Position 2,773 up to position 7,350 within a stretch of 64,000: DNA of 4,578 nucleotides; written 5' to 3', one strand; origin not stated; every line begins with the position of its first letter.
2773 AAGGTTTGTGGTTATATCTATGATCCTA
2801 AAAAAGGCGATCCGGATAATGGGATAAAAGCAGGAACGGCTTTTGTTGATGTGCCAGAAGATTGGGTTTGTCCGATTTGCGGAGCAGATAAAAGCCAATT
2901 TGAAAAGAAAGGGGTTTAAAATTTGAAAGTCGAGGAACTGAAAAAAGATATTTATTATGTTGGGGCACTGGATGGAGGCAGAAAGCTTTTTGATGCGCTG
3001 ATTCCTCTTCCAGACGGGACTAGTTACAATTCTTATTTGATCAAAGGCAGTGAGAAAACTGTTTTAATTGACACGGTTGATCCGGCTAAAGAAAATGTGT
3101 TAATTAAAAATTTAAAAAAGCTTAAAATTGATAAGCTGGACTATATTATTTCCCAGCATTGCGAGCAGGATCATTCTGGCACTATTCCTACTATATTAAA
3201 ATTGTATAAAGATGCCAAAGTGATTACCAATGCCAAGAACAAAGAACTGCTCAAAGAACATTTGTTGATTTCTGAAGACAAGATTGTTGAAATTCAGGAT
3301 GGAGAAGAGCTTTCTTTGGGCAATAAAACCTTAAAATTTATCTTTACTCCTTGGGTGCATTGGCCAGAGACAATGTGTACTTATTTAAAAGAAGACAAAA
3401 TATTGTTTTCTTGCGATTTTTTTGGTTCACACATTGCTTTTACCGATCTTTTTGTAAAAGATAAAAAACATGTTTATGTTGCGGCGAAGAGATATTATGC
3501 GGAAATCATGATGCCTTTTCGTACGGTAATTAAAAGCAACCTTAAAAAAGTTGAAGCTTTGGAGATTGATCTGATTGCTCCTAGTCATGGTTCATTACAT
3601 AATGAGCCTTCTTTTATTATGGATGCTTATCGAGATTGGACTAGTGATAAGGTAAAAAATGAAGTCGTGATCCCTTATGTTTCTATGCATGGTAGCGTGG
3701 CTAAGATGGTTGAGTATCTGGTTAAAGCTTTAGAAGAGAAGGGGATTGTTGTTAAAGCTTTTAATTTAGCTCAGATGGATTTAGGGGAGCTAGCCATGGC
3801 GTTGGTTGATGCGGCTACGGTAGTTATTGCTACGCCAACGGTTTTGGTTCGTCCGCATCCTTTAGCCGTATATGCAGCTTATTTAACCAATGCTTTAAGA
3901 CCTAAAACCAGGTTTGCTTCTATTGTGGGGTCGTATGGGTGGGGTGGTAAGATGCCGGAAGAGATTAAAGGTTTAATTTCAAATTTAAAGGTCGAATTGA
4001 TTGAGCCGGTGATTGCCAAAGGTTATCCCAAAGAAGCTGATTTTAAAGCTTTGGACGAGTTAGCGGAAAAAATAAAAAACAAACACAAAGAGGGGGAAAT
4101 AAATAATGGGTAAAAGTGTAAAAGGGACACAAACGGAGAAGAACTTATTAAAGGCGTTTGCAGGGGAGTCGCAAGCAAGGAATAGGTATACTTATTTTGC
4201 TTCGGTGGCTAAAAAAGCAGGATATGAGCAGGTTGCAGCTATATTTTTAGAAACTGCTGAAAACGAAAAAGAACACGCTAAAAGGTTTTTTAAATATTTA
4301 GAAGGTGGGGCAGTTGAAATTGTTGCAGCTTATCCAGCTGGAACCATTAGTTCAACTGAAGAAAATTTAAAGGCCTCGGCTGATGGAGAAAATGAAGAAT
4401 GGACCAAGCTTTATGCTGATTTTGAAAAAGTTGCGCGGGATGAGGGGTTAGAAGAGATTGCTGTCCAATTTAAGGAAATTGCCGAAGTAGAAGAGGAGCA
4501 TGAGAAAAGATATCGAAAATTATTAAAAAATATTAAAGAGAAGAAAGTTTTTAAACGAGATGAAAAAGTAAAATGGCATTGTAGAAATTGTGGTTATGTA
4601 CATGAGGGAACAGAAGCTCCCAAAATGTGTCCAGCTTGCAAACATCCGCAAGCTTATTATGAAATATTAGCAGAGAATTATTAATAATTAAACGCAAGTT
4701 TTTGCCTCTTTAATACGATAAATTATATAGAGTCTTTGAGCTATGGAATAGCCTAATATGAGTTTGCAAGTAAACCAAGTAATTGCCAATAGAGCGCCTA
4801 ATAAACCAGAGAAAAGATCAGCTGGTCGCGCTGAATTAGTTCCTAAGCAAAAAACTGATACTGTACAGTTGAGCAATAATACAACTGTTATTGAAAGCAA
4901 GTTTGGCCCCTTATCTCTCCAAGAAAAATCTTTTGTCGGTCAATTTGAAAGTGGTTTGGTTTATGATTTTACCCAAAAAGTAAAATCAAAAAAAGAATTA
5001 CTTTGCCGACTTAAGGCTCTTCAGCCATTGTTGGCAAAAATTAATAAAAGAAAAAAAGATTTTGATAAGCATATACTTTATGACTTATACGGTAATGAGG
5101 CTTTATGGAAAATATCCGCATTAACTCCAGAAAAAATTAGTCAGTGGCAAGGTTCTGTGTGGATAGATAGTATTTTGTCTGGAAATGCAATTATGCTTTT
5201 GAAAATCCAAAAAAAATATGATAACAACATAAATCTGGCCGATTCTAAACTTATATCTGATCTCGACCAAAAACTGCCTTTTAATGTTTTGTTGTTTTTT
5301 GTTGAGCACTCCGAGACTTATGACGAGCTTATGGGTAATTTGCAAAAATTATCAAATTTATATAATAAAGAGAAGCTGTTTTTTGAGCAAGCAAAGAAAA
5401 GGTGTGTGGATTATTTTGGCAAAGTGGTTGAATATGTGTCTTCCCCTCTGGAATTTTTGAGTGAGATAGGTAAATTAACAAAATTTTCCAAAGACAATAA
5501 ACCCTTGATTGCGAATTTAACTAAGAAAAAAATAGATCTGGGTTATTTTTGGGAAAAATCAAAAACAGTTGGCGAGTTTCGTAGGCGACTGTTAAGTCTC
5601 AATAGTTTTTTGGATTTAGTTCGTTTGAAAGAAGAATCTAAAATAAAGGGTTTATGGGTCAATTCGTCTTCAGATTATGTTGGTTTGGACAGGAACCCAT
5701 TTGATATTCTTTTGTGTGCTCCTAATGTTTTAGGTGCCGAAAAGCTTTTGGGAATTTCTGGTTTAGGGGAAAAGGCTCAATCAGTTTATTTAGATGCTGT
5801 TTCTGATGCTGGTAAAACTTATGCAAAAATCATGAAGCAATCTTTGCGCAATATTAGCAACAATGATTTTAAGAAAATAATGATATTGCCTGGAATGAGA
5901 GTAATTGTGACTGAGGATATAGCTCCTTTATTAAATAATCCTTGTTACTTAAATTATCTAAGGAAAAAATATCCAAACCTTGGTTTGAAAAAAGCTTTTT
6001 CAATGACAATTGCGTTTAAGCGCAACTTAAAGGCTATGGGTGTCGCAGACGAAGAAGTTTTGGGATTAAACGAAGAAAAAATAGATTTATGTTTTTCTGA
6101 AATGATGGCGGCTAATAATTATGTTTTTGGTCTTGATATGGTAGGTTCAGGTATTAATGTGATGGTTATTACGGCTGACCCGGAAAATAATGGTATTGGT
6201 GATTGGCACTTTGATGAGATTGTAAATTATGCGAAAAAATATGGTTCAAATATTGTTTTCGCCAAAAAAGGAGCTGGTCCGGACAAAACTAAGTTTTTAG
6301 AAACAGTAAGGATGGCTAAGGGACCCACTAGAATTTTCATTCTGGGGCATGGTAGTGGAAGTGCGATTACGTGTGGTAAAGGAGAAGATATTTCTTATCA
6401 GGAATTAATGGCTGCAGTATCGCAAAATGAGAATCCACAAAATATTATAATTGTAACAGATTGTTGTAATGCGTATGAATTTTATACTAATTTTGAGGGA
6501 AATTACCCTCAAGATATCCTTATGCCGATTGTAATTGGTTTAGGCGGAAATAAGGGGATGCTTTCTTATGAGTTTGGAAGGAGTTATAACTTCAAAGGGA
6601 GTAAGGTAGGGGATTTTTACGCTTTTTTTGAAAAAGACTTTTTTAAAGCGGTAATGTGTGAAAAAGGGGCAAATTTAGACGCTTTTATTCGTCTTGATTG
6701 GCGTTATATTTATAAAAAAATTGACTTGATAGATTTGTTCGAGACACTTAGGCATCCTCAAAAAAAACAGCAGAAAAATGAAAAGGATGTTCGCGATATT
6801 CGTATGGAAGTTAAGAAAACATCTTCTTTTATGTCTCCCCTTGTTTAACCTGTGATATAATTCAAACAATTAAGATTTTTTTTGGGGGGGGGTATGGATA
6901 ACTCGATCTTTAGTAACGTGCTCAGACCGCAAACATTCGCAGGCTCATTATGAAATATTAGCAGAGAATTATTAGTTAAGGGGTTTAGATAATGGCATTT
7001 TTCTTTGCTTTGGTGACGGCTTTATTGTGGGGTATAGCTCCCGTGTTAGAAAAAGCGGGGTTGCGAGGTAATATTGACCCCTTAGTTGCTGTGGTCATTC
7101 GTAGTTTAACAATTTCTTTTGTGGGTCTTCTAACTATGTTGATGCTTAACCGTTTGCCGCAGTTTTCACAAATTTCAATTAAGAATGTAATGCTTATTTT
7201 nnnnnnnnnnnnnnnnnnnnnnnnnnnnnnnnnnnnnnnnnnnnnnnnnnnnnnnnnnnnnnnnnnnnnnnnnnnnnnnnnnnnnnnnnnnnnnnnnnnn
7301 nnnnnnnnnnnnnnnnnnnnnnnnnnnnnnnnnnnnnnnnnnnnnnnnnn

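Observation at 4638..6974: Single-gene 2.3-kb cassette inserted at the rubrerythrin 3-prime end, bracketed by 46-bp direct repeats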

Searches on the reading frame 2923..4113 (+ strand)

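Call 6: search_protein_families(library=pfam, proteins=[window:2923-4113:+], max_evalue=0.1)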
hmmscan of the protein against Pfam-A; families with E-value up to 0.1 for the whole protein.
window:2923-4113:+ (396 aa): 6 families
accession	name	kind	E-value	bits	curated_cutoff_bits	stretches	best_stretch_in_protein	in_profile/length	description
PF19583.5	ODP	-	1.2e-30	107.2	27.2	1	35-223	3-194/194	ODP family beta lactamase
PF00753.33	Lactamase_B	-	2.1e-13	51.1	22.7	1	33-222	4-196/196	Metallo-beta-lactamase superfamily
PF12706.13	Lactamase_B_2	-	4.5e-05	23.6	27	1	47-150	3-116/200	Beta-lactamase superfamily domain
PF00258.30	Flavodoxin_1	-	0.0022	18.6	25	1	251-365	2-127/143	Flavodoxin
PF03575.23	Peptidase_S51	-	0.028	14.5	23.9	1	217-302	1-88/206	Peptidase family S51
PF21928.1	XLF_CC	-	0.033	14.5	27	0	242-273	3-34/53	XLF protein coiled-coil region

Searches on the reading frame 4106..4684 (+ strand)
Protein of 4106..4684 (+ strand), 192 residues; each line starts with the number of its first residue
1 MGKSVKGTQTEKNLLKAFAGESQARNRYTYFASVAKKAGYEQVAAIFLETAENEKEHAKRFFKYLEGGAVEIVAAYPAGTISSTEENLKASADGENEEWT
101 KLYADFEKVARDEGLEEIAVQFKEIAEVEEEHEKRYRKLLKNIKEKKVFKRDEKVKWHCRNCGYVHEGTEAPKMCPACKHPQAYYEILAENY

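Call 6: search_protein_families(library=pfam, proteins=[window:4106-4684:+], max_evalue=0.1)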
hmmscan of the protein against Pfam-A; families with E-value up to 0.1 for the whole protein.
window:4106-4684:+ (192 aa): 14 families
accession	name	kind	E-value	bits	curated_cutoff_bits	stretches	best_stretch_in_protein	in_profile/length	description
PF02915.23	Rubrerythrin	-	3e-29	102.6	22.8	1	12-140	1-137/137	Rubrerythrin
PF21349.2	RUBY_RBDX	-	3.7e-14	52.3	26.5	1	157-186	1-30/30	Rubrerythrin, rubredoxin-like domain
PF00210.30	Ferritin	-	8.5e-12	45.6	24.5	1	12-144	2-140/142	Ferritin-like domain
PF23458.2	DUF7130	-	8.6e-05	22.8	35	1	129-183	26-81/89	Domain of unknown function (DUF7130)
PF01155.25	HypA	-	0.00055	20.4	28.9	1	114-183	25-97/112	Hydrogenase/urease nickel incorporation, metallochaperone, hypA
PF25208.1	DUF7838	-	0.0013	19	28.5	1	153-164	30-41/55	Domain of unknown function (DUF7838)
PF09334.17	tRNA-synt_1g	-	0.002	17.4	20.1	1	91-184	55-148/391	tRNA synthetases class I (M)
PF23470.1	Zn_ribbon_PF0610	-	0.0048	17.1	26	1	158-179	3-25/39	PF0610 rubredoxin-like zinc beta-ribbon domain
PF23455.1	DUF7129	-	0.0082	16.3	30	1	154-179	9-34/45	Domain of unknown function (DUF7129)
PF03232.19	COQ7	-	0.022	14.8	23.5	0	19-67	12-58/169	Ubiquinone biosynthesis protein COQ7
PF11682.14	Zn_ribbon_11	-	0.026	14.6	24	1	156-179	5-25/37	Probable zinc-ribbon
PF14803.11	Zn_ribbon_Nudix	-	0.031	14.6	25.6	0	148-166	14-32/34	Nudix N-terminal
PF20229.3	ChrB_N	-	0.047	14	23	1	63-155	38-132/159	Protein ChrB, N-terminal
PF02150.21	Zn_ribbon_RPB9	-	0.066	13.5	25.2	1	151-167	15-32/36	RNA polymerases M/15 Kd subunit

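Call 7: search_protein_families(library=ncbifam, proteins=[window:4106-4684:+], max_evalue=0.1)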
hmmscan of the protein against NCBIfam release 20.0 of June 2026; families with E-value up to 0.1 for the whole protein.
window:4106-4684:+ (192 aa): 10 families
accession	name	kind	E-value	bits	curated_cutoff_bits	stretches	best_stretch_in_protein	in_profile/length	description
NF045767.1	RuberyRbr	equivalog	3.4e-92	307.8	200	1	3-192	2-194/194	rubrerythrin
NF045783.1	Nigrythrn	equivalog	7e-20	72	340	1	9-185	28-199/202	nigerythrin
NF045720.1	rubredox_RCKP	subfamily_domain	1.2e-05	24.8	45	1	157-182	4-29/34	RCKP-type rubredoxin-like domain-containing protein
NF045676.1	FeExpMbfA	equivalog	4.9e-05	22.9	450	1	84-142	8-65/318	iron exporter MbfA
NF008756.0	PRK11788.1-4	equivalog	0.0004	19.5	474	1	39-180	246-376/389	lipopolysaccharide assembly protein LapB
TIGR00280.1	eL43_euk_arch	equivalog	0.0039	17.5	95.8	1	124-169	25-67/92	50S ribosomal protein L37Ae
NF033657.1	choice_anch_F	subfamily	0.0092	15.6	50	1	19-134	146-258/307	choice-of-anchor F family protein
NF009413.0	PRK12775.1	equivalog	0.018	12.8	1895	1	120-179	783-845/1006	putative trifunctional 2-polyprenylphenol hydroxylase/glutamate synthase subunit beta/ferritin domain-containing protein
NF033497.1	rubre_like_arch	subfamily_domain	0.019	14.7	32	1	159-178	3-22/34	rubrerythrin-like domain-containing protein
NF058679.1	EncB_fam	subfamily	0.029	14.4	90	1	14-66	25-74/117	encapsulin nanocompartment ferritin-likeEncB family encapsulin nanocompartment ferritin-like cargo protein cargo protein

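Call 9: find_encoding_contigs(protein=window:4106-4681:+, flank=6000, max_places=10)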
Protein window:4106-4681:+ (192 aa): 17 contigs read that carry it; 8 places shown.
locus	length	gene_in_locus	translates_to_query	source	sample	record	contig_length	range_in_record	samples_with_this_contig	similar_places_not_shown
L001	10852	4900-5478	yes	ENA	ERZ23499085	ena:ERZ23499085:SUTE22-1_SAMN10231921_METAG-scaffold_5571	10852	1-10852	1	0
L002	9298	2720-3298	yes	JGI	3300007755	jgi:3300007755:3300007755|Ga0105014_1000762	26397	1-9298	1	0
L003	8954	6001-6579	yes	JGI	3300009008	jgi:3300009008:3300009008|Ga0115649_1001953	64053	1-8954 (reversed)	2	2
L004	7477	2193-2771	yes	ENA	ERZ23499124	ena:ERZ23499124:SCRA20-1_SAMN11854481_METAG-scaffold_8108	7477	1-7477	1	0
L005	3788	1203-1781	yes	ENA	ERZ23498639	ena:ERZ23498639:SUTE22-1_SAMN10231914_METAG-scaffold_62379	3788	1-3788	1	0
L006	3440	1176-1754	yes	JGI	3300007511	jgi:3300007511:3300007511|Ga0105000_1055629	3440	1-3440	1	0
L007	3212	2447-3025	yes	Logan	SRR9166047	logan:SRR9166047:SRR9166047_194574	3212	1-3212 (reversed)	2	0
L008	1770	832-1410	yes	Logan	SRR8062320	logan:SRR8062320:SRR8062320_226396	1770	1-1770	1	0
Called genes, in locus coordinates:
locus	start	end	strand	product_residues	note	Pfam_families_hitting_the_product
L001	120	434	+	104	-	PF00085:Thioredoxin, PF08534:Redoxin (weak), PF14595:Thioredoxin_9 (weak), PF13098:Thioredoxin_2, PF13905:Thioredoxin_8 (faint), PF01323:DSBA (faint)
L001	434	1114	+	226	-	PF08713:DNA_alkylation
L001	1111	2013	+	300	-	PF00890:FAD_binding_2 (faint), PF01134:GIDA (faint), PF01266:DAO (faint), PF01946:Thi4 (faint), PF07992:Pyr_redox_2, PF12831:FAD_oxidored (weak), PF13738:Pyr_redox_3, PF00070:Pyr_redox (weak), +2 more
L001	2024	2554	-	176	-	PF02915:Rubrerythrin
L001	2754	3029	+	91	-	PF01880:Desulfoferrodox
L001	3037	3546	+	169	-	PF01613:Flavin_Reduct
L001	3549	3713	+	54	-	PF00301:Rubredoxin, PF21349:RUBY_RBDX (faint)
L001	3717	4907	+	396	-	PF00753:Lactamase_B, PF19583:ODP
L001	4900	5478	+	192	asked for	PF00210:Ferritin, PF02915:Rubrerythrin, PF21349:RUBY_RBDX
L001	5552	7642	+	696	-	-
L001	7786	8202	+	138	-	PF00892:EamA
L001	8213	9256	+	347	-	PF03773:ArsP_1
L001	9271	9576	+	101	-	-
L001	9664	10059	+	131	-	PF02082:Rrf2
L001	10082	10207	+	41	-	-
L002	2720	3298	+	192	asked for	PF00210:Ferritin, PF02915:Rubrerythrin, PF21349:RUBY_RBDX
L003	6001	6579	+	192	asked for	PF00210:Ferritin, PF02915:Rubrerythrin, PF21349:RUBY_RBDX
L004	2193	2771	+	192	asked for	PF00210:Ferritin, PF02915:Rubrerythrin, PF21349:RUBY_RBDX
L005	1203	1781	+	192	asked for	PF00210:Ferritin, PF02915:Rubrerythrin, PF21349:RUBY_RBDX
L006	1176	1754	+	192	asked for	PF00210:Ferritin, PF02915:Rubrerythrin, PF21349:RUBY_RBDX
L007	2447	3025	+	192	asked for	PF00210:Ferritin, PF02915:Rubrerythrin, PF21349:RUBY_RBDX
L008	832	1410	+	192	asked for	PF00210:Ferritin, PF02915:Rubrerythrin, PF21349:RUBY_RBDX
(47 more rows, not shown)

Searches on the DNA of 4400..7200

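Call 58: search_rna_families(source=window, start=4400, end=7200, threshold=evalue, max_evalue=1)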
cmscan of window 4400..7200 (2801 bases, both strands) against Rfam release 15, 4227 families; matches with E-value up to 1: 0.
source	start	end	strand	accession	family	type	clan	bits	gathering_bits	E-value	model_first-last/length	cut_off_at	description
